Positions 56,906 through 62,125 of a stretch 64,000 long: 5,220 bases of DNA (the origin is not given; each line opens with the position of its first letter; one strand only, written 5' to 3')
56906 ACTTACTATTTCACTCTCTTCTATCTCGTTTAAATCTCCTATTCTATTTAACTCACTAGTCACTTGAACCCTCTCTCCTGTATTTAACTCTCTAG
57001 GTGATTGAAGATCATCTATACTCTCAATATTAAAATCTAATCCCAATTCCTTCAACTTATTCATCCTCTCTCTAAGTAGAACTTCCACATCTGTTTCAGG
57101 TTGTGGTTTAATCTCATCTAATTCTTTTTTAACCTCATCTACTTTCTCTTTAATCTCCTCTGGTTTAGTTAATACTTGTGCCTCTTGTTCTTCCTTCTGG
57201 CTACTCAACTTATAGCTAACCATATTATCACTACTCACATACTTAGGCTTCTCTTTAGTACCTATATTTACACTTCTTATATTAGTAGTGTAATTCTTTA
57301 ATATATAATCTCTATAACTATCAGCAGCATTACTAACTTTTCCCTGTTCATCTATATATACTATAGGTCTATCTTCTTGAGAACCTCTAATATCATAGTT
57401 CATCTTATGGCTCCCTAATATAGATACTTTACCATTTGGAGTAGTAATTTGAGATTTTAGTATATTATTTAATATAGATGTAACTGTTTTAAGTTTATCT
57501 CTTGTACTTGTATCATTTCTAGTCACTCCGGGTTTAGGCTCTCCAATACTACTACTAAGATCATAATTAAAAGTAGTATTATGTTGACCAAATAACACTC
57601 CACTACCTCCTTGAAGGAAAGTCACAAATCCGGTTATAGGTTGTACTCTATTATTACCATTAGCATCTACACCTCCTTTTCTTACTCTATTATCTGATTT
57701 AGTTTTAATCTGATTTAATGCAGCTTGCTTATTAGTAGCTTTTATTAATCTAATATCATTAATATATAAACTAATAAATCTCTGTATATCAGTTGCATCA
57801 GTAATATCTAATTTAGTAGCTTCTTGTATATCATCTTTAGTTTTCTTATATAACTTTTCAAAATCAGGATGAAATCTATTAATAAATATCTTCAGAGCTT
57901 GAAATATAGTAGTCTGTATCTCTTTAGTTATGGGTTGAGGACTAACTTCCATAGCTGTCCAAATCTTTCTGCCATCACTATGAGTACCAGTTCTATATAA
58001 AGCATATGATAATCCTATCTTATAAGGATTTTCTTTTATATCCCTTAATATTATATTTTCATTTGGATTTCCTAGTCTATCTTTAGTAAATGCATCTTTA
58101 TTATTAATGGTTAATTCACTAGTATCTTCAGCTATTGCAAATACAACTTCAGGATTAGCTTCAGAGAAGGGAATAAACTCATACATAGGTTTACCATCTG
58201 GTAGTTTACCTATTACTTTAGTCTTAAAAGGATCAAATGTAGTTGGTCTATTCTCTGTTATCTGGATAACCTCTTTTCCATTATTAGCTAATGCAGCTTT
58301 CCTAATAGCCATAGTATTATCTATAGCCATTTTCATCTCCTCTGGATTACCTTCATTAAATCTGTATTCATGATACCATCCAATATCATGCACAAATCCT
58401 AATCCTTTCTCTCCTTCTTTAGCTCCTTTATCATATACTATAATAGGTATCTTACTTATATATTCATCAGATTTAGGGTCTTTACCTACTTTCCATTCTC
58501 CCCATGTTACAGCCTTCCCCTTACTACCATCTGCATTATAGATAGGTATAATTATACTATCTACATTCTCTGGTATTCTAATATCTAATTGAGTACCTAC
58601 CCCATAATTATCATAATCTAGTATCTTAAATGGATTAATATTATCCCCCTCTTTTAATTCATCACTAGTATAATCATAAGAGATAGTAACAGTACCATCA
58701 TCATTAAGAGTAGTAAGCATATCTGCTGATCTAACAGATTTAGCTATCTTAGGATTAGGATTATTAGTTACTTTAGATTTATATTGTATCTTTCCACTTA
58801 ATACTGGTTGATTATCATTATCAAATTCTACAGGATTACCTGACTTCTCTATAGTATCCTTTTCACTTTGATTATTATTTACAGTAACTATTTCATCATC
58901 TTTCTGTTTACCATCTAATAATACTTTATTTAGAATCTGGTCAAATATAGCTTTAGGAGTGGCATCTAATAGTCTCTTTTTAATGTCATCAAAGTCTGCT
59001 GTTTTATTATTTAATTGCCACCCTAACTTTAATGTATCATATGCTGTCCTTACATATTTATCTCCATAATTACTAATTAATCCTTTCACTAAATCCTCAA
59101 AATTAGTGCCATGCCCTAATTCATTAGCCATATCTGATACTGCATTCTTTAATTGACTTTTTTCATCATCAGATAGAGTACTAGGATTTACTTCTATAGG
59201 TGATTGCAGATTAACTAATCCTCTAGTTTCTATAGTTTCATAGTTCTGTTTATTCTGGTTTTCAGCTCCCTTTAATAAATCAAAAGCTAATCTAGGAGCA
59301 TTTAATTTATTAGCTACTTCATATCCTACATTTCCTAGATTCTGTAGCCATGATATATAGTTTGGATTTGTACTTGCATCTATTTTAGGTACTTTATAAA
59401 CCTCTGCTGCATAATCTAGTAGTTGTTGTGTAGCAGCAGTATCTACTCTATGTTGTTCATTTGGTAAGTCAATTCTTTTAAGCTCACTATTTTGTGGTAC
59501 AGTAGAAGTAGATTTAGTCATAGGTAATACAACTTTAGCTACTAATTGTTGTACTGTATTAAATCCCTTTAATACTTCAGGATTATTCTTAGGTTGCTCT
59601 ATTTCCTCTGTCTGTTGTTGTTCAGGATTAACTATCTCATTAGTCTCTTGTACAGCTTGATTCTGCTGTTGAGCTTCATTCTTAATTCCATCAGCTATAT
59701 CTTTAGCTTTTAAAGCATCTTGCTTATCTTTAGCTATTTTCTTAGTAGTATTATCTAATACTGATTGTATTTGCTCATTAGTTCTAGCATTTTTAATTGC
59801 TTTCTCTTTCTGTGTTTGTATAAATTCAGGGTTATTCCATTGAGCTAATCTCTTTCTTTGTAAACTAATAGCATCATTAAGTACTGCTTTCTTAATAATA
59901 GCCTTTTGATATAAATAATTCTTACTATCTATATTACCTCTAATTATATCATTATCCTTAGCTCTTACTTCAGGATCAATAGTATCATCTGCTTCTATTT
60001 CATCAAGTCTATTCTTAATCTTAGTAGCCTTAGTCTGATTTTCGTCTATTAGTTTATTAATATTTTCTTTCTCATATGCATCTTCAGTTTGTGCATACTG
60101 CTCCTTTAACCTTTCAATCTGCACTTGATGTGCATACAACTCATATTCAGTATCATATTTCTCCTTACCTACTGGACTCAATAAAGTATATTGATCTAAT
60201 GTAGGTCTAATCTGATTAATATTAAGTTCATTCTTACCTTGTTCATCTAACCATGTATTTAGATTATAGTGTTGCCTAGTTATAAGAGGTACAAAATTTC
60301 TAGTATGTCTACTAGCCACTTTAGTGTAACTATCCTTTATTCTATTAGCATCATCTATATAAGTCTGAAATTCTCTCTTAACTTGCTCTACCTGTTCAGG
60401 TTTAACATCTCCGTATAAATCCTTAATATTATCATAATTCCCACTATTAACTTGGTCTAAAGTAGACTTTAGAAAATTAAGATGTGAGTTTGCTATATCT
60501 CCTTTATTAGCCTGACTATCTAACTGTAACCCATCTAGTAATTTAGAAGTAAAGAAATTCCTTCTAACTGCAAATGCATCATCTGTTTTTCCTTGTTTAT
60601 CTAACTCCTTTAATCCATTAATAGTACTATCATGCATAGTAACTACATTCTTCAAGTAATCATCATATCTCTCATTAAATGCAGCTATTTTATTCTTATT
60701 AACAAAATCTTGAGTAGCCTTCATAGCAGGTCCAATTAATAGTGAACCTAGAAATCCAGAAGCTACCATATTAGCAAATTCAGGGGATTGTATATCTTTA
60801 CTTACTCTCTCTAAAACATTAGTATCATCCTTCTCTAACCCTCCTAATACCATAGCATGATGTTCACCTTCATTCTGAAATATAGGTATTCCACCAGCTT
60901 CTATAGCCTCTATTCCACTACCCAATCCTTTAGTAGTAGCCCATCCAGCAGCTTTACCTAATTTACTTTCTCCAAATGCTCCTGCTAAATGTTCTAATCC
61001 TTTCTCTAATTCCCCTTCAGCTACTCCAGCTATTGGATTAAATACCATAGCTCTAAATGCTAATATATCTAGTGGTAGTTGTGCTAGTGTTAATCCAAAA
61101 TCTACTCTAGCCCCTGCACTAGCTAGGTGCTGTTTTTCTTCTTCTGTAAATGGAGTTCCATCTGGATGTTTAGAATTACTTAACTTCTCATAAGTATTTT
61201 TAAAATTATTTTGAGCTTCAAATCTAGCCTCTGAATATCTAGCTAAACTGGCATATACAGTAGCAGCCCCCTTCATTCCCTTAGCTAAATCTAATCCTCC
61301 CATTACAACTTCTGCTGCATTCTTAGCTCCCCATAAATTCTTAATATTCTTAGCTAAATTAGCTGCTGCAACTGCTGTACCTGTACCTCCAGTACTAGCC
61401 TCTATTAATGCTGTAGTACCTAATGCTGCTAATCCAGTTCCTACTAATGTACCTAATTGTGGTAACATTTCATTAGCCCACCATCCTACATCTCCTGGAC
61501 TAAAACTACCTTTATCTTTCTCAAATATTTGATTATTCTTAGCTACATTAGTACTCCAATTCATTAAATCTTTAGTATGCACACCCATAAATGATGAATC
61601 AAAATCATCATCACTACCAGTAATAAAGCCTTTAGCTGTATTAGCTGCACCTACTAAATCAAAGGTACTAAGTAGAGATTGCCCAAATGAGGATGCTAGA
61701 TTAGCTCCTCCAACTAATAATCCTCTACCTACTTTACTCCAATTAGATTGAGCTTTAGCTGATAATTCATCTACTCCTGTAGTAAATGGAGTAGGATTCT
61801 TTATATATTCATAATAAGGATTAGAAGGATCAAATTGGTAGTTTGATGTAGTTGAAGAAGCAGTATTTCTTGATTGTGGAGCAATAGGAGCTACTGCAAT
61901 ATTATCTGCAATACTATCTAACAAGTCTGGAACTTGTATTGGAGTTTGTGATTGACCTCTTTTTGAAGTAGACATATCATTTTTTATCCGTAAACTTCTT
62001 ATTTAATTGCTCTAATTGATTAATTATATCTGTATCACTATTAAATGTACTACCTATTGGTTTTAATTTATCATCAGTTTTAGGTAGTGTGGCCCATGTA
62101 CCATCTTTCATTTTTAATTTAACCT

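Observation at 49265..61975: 4236-aa single polypeptide fusing a Gly-zipper N-terminus, about 2800 aa of unknown modules and a two-DPBB RNA polymerase core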

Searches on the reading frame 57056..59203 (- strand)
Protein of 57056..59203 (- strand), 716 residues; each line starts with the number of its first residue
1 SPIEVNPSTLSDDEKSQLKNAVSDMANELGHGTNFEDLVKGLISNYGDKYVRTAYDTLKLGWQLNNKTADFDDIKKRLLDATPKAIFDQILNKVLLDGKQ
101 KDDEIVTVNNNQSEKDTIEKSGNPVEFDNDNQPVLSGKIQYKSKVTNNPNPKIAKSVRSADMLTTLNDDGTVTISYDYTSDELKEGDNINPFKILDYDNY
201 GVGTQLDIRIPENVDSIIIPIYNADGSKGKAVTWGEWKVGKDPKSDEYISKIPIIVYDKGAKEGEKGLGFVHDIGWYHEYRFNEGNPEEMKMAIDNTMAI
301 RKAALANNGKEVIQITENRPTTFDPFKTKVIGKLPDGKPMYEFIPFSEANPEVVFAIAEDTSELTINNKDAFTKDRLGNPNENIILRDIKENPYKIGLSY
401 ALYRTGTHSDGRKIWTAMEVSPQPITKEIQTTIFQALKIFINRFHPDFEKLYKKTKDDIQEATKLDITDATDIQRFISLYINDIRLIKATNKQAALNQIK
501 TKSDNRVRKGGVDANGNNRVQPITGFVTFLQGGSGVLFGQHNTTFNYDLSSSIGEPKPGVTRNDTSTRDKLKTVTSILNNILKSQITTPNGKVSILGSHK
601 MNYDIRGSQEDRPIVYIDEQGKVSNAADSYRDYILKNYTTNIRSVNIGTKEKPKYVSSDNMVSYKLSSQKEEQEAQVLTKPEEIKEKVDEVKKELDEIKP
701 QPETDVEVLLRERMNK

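Call 101: search_solved_structures(query=A7, max_evalue=1)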
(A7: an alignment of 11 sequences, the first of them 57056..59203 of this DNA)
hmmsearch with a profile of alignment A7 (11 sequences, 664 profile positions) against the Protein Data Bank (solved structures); distinct sequences matched with E-value up to 1: 73 (the best 60 are shown).
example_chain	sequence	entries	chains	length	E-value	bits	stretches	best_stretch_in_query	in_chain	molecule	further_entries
6fzg_A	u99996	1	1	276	0.49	12.3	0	452-506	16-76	Peroxisome proliferator-activated receptor gamma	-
6fzf_A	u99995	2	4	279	0.65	11.9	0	452-506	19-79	Peroxisome proliferator-activated receptor gamma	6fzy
7ahj_A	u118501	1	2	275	0.72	11.7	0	452-507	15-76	Peroxisome proliferator-activated receptor gamma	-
4oj4_A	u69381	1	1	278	0.74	11.7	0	452-507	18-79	Peroxisome proliferator-activated receptor gamma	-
7sqa_A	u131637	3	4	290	0.78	11.6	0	452-506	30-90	Peroxisome proliferator-activated receptor gamma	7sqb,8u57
2zvt_A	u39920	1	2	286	0.8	11.6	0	452-506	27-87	Peroxisome proliferator-activated receptor gamma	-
4r6s_A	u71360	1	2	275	0.82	11.5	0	452-506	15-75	Peroxisome proliferator-activated receptor gamma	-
9gvp_B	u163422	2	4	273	0.83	11.5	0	452-506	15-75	Peroxisome proliferator-activated receptor gamma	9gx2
9gze_B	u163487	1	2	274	0.84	11.5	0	452-506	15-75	Peroxisome proliferator-activated receptor gamma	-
6d3e_A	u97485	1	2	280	0.84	11.5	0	452-506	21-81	Peroxisome proliferator-activated receptor gamma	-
7cxf_A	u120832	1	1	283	0.85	11.5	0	452-506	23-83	Peroxisome proliferator-activated receptor gamma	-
6c5t_A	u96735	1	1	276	0.85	11.5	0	452-506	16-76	Peroxisome proliferator-activated receptor gamma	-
4em9_A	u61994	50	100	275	0.85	11.5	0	452-506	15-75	Peroxisome proliferator-activated receptor gamma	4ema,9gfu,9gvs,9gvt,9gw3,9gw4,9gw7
4l96_A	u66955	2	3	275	0.85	11.5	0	452-506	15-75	Peroxisome proliferator-activated receptor gamma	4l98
6c5q_A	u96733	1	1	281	0.85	11.5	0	452-506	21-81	Peroxisome proliferator-activated receptor gamma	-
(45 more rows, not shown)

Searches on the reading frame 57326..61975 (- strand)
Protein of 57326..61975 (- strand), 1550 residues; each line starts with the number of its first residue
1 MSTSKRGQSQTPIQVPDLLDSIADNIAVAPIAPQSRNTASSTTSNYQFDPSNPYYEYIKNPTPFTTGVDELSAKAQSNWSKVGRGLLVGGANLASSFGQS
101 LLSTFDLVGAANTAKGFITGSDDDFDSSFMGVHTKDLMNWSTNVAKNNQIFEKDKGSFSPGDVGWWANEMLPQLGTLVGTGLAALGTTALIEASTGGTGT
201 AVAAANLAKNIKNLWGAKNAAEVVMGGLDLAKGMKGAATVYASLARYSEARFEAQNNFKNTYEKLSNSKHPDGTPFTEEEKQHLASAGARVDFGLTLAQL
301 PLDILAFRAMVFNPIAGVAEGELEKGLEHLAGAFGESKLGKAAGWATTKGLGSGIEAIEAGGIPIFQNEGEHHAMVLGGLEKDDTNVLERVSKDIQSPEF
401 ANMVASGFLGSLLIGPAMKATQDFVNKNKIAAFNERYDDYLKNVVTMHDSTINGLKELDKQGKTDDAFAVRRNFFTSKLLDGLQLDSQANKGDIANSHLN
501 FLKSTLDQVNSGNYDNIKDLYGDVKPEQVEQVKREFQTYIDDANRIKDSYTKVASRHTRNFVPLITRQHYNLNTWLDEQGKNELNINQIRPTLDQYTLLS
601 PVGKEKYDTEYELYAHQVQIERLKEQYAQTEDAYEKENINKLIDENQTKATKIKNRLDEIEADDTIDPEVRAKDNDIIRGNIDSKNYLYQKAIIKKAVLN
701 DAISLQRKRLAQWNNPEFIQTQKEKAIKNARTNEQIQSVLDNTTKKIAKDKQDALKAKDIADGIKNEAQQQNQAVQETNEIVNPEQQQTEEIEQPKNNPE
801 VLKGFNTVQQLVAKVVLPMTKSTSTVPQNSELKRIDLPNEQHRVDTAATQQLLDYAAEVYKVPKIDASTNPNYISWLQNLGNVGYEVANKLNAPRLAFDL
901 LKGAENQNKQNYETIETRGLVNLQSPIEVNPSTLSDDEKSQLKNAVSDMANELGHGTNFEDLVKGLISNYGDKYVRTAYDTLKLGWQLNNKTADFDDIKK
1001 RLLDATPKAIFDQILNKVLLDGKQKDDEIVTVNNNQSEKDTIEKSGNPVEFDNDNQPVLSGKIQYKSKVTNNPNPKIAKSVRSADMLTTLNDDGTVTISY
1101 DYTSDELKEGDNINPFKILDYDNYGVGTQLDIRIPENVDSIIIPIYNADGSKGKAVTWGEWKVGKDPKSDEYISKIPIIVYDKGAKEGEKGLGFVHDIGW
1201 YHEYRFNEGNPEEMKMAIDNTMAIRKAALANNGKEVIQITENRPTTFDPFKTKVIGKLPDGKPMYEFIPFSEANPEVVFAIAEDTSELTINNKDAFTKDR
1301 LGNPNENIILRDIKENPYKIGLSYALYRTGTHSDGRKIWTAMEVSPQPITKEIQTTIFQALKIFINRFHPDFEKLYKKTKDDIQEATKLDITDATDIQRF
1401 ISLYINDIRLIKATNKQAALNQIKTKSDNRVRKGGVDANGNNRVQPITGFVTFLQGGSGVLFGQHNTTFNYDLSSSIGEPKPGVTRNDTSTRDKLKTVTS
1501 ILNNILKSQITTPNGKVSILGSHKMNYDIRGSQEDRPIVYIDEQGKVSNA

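Call 26: find_homologous_proteins(query=window:57326-61975:-, max_evalue=0.001)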
Query window:57326-61975:-: 8000 candidates shared short words with the query, none scored E <= 0.001.

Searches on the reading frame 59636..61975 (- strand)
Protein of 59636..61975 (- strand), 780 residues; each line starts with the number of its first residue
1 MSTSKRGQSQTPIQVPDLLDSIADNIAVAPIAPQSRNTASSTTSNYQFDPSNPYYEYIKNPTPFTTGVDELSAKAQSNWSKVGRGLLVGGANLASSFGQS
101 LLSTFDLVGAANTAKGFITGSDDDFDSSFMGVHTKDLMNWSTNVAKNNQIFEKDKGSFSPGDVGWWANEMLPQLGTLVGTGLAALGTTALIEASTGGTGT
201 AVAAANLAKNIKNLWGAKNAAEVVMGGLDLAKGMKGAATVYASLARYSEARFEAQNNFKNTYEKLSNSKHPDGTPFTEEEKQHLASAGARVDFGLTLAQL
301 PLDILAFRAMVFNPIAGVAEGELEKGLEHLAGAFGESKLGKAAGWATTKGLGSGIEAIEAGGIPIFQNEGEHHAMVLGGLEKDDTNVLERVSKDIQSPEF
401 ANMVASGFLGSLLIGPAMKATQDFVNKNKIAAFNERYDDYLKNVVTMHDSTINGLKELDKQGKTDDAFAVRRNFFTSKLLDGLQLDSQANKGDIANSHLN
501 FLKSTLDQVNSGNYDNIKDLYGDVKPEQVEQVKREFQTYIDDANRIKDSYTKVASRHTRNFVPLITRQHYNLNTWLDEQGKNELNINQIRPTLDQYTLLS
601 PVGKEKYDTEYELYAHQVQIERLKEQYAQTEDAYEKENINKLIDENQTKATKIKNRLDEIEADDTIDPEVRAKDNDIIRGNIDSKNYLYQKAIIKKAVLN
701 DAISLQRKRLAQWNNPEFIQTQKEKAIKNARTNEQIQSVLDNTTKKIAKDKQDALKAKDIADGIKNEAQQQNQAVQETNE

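Call 49: search_solved_structures(query=A3, max_evalue=10, show_alignments=2)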
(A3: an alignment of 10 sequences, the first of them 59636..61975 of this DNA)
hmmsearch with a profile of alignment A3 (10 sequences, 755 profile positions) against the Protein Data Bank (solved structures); distinct sequences matched with E-value up to 10: 18.
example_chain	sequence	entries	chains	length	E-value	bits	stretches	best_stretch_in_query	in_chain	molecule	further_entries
2ww9_N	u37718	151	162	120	0.084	14.5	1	612-726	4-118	60S RIBOSOMAL PROTEIN L35 | 60S ribosomal protein L35-A | 60S ribosomal protein rpL35 (L29p)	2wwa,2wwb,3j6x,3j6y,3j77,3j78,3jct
6uz7_Bh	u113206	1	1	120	0.11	14.2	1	612-726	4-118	KLLA0F05247p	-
4u3m_O5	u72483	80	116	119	0.13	13.9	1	614-726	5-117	60S ribosomal protein L35-A | 60S RIBOSOMAL PROTEIN L35-B | Large ribosomal subunit protein uL29A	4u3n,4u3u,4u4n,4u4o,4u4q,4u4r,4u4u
6woo_h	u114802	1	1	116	0.33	12.6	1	616-719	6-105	uL29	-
8gi0_F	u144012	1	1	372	0.35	12.5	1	550-639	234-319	Peroxisomal membrane protein PEX14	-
5it7_hh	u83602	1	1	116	0.4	12.3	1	616-719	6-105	KLLA0F05247p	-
4km3_A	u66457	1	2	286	0.48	12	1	68-142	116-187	Methionine aminopeptidase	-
8tt7_A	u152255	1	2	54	0.58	11.7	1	645-686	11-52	Kinesin heavy chain isoform 5C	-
9rgy_A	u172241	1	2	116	0.85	11.2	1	548-612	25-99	sc-apCC3-CW-0NTT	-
3plt_A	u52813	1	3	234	1.6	10.3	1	488-601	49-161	Sphingolipid long chain base-responsive protein LSP1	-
5mq7_0A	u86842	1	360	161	1.6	10.3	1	323-371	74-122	6,7-dimethyl-8-ribityllumazine synthase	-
1ory_A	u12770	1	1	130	3.6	9.1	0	489-591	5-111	flagellar protein FliS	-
4zry_B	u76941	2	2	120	4.1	8.9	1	582-677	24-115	Keratin, type II cytoskeletal 1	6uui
3plw_A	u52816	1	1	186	5.2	8.6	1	662-719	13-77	Recombination enhancement function protein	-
4iwb_A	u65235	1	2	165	5.6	8.5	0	489-591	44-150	FliC, FliS chimera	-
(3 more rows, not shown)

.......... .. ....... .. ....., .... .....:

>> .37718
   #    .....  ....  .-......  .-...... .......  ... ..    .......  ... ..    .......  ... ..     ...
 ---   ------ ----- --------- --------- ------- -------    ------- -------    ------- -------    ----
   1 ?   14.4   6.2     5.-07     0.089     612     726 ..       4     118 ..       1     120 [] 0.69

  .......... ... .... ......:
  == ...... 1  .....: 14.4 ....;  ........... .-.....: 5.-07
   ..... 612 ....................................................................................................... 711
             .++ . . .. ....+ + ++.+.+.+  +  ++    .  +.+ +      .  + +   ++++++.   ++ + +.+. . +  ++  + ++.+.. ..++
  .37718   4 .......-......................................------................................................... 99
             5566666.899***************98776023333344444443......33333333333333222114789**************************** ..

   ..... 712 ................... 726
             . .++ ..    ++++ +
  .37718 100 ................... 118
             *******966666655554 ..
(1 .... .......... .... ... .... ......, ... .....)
